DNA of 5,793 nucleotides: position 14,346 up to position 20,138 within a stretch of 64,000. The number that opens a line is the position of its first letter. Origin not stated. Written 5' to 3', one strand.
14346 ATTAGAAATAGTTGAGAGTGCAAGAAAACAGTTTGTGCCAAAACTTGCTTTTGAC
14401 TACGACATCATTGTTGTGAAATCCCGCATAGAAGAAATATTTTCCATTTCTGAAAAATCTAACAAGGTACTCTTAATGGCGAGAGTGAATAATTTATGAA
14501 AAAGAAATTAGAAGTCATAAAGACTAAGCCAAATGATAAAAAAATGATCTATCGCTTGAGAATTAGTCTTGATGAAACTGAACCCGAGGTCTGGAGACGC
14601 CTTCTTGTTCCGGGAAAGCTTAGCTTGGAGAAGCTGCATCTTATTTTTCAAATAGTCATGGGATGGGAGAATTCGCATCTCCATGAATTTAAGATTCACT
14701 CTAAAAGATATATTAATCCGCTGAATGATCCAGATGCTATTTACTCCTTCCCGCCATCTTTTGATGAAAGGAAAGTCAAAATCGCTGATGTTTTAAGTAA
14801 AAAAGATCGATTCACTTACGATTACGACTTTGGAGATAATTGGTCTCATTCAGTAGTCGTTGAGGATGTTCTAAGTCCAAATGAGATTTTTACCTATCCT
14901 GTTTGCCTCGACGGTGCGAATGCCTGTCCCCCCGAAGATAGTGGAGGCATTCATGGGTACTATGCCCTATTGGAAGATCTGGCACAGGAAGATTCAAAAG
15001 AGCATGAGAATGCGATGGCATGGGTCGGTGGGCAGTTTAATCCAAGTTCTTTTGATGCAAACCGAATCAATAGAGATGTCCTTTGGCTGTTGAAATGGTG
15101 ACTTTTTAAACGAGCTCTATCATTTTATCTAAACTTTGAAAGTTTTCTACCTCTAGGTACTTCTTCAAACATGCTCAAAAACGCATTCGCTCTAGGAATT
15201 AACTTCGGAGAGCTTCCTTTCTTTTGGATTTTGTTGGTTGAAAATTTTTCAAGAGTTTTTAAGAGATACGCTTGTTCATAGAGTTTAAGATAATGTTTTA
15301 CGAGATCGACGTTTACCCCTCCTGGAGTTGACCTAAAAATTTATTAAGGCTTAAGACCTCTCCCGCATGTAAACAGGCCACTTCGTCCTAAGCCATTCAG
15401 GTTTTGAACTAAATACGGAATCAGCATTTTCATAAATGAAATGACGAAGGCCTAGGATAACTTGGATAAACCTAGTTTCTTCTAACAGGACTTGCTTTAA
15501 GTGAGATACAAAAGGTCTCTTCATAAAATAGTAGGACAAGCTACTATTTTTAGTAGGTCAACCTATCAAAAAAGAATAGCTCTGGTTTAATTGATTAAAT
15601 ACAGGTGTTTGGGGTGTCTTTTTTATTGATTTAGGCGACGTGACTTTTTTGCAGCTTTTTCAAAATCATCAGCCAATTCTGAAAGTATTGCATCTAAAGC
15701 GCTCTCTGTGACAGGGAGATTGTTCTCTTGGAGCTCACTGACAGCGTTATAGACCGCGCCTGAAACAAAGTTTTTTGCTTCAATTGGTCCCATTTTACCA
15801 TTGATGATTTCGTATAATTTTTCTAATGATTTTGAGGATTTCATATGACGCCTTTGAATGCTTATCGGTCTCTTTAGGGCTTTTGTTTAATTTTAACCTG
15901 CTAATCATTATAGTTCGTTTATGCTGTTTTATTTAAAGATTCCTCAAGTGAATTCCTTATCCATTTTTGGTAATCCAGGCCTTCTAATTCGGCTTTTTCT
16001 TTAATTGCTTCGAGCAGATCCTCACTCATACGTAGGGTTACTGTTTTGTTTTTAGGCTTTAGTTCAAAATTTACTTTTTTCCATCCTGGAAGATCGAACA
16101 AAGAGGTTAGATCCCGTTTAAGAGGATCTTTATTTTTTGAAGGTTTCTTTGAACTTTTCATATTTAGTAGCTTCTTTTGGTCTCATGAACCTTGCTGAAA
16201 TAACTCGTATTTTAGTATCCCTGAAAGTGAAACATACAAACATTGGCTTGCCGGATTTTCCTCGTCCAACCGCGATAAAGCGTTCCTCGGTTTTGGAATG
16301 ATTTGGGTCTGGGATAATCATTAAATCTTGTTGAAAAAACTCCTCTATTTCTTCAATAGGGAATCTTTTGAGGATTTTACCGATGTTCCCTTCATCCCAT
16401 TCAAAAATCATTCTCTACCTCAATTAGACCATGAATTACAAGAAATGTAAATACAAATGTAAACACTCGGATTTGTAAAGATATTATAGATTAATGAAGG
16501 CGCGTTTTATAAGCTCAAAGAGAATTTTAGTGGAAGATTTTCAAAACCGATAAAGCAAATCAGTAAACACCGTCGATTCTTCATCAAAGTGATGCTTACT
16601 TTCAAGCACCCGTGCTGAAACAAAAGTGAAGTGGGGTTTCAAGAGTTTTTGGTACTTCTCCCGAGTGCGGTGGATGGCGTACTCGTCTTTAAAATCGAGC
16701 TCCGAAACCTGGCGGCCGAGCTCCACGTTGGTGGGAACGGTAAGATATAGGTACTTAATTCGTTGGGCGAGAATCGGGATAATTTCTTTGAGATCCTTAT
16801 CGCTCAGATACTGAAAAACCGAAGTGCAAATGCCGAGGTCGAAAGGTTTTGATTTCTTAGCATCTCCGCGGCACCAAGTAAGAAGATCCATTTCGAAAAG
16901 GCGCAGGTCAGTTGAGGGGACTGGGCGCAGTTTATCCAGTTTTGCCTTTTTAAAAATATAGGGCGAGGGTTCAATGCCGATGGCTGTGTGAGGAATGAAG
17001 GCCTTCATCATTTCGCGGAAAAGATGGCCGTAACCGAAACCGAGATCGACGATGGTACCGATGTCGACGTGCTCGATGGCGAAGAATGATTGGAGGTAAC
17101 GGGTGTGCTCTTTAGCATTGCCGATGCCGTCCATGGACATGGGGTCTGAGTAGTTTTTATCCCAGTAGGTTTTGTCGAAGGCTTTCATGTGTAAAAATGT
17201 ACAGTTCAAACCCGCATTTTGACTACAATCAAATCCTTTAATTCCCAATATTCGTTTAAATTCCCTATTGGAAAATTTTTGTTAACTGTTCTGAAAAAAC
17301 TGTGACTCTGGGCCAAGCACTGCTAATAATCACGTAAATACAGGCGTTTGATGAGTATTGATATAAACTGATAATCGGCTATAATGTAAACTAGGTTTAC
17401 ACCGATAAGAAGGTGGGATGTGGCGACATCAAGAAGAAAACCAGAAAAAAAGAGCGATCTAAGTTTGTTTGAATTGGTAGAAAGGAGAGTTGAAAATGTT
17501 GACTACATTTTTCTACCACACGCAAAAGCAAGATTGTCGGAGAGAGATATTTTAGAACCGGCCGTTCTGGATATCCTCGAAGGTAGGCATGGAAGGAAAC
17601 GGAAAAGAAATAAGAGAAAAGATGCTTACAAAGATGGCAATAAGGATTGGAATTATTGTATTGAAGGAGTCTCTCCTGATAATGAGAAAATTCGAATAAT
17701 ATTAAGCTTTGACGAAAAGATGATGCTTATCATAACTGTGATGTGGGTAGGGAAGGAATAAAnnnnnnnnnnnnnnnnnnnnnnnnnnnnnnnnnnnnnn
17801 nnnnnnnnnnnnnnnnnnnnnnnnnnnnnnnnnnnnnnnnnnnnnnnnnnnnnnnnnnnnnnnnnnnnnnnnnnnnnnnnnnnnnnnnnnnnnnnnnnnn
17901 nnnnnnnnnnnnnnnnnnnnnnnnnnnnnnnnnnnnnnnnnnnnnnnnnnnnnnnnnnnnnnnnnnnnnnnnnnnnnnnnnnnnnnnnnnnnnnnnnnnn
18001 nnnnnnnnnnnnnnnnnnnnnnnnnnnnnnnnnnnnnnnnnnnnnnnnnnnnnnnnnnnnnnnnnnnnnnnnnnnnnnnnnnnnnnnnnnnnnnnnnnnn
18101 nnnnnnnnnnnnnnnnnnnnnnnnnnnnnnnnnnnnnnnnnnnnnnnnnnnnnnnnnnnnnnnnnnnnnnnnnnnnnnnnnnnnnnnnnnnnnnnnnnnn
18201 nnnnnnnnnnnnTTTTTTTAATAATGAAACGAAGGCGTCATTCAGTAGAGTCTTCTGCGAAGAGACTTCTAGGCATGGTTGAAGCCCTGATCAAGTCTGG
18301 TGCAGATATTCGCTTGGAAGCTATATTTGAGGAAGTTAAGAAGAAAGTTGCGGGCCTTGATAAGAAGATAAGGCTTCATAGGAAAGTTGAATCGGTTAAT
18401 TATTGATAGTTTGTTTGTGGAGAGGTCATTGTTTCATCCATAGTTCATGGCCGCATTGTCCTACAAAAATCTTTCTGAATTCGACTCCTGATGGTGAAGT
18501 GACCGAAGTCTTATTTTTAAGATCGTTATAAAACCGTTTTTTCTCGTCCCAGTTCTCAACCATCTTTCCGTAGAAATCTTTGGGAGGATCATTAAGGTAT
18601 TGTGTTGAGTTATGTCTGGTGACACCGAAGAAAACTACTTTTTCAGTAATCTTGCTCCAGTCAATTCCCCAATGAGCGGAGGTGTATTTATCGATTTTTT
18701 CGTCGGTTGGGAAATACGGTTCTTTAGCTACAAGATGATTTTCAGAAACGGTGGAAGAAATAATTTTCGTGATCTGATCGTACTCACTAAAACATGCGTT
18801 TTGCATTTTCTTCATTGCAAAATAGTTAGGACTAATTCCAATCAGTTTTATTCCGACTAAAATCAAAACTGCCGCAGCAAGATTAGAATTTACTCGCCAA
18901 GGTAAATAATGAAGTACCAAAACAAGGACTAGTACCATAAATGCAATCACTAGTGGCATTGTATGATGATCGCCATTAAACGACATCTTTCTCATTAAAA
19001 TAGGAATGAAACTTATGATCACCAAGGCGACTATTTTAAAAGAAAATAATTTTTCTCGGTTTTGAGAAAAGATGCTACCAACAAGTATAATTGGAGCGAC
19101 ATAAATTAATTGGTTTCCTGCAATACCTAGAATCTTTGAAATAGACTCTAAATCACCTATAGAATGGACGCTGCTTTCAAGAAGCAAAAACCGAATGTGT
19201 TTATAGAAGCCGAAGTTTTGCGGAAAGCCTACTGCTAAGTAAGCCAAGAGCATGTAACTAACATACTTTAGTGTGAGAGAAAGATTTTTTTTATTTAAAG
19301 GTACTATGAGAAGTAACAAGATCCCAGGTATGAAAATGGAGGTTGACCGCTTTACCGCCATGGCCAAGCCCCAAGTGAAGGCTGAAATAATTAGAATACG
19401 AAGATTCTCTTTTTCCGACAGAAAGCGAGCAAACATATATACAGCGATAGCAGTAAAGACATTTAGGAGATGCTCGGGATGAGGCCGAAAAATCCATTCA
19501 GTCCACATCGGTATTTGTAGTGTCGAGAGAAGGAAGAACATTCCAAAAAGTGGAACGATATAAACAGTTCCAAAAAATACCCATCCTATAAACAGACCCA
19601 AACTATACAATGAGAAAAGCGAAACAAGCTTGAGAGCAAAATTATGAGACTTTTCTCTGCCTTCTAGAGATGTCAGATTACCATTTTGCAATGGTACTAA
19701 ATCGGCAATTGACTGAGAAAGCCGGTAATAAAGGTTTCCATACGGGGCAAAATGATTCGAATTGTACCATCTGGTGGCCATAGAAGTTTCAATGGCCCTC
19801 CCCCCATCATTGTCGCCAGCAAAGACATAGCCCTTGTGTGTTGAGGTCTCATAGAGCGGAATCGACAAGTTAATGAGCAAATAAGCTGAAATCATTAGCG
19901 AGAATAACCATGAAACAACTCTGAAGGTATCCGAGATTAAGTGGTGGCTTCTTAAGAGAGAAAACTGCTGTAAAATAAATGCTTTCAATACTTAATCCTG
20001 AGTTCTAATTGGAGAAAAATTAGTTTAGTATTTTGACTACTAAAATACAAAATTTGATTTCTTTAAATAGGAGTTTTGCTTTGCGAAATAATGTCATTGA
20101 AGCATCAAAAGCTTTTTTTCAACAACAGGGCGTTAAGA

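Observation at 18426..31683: Self-contained 13-kb module predicted to make and transfer a C4-branched 3,6-dideoxy sugar (erwiniose/yersiniose type)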

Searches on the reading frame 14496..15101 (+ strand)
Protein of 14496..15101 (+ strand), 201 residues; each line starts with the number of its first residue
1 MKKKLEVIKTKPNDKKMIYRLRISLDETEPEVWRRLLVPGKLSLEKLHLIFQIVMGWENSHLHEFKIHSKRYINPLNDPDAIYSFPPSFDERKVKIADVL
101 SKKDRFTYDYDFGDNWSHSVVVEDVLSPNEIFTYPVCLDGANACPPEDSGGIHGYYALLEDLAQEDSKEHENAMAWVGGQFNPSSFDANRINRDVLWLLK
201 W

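Call 5: search_protein_families(library=pfam, proteins=[window:14496-15101:+], max_evalue=0.01)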
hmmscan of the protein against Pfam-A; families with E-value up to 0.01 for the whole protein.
window:14496-15101:+ (201 aa): 1 family
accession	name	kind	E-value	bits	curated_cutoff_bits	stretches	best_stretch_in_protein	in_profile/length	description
PF07929.16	PRiA4_ORF3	-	1.1e-62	211.2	26.6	1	18-189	2-172/173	Plasmid pRiA4b ORF-3-like protein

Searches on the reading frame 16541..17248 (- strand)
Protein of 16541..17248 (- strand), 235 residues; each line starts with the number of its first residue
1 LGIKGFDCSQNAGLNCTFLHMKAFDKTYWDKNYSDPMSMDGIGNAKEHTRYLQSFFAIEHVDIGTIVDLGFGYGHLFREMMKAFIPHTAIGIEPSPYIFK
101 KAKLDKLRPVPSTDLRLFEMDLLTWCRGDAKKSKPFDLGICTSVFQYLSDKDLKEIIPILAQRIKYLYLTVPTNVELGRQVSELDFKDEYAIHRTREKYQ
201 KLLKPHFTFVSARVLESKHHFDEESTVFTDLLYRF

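Call 5: search_protein_families(library=pfam, proteins=[window:16541-17248:-], max_evalue=0.01)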
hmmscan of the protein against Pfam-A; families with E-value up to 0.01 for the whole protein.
window:16541-17248:- (235 aa): 4 families
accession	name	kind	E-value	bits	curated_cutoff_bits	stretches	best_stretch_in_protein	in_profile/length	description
PF13649.12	Methyltransf_25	-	9e-08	33.1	27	1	66-158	1-87/97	Methyltransferase domain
PF08242.18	Methyltransf_12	-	1.7e-05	25.9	30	1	67-157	1-85/98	Methyltransferase domain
PF08241.18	Methyltransf_11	-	0.00013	23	21.2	1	67-152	1-75/95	Methyltransferase domain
PF13489.12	Methyltransf_23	-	0.00058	20.1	27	1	61-196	21-130/164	Methyltransferase domain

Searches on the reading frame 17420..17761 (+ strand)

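Call 5: search_protein_families(library=pfam, proteins=[window:17420-17761:+], max_evalue=0.01)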
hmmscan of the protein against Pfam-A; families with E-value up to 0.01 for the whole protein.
window:17420-17761:+ (113 aa): 1 family
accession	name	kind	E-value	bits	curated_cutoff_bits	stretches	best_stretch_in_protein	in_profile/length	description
PF14076.12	DUF4258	-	5e-08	33.6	25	1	33-109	3-71/71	Domain of unknown function (DUF4258)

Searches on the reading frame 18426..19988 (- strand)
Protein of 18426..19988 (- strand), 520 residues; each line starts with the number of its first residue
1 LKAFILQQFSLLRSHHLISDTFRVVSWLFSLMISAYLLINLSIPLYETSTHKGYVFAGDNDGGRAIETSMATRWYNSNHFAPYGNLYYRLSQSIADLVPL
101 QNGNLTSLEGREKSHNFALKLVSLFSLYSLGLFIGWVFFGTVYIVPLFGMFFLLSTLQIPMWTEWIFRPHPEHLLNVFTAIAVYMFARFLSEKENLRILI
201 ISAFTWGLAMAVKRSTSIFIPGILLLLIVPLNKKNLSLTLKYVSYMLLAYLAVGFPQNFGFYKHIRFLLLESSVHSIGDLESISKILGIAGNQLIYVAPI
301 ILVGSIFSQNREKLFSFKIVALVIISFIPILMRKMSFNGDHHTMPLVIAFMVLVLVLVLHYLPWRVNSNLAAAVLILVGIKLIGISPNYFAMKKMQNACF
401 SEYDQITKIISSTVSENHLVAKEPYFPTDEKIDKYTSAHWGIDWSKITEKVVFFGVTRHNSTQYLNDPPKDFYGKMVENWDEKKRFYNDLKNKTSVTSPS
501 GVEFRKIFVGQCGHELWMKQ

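Call 3: search_protein_families(library=pfam, proteins=[window:18426-19988:-])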
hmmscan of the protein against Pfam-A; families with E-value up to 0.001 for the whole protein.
window:18426-19988:- (520 aa): 1 family
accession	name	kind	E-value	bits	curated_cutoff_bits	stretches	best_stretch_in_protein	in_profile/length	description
PF13231.12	PMT_2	-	9.9e-06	26.3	26.1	1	153-253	56-154/160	Dolichyl-phosphate-mannose-protein mannosyltransferase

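Call 4: search_protein_families(library=ncbifam, proteins=[window:18426-19988:-])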
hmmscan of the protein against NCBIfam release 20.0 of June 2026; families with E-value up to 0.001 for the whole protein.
window:18426-19988:- (520 aa): 0 families
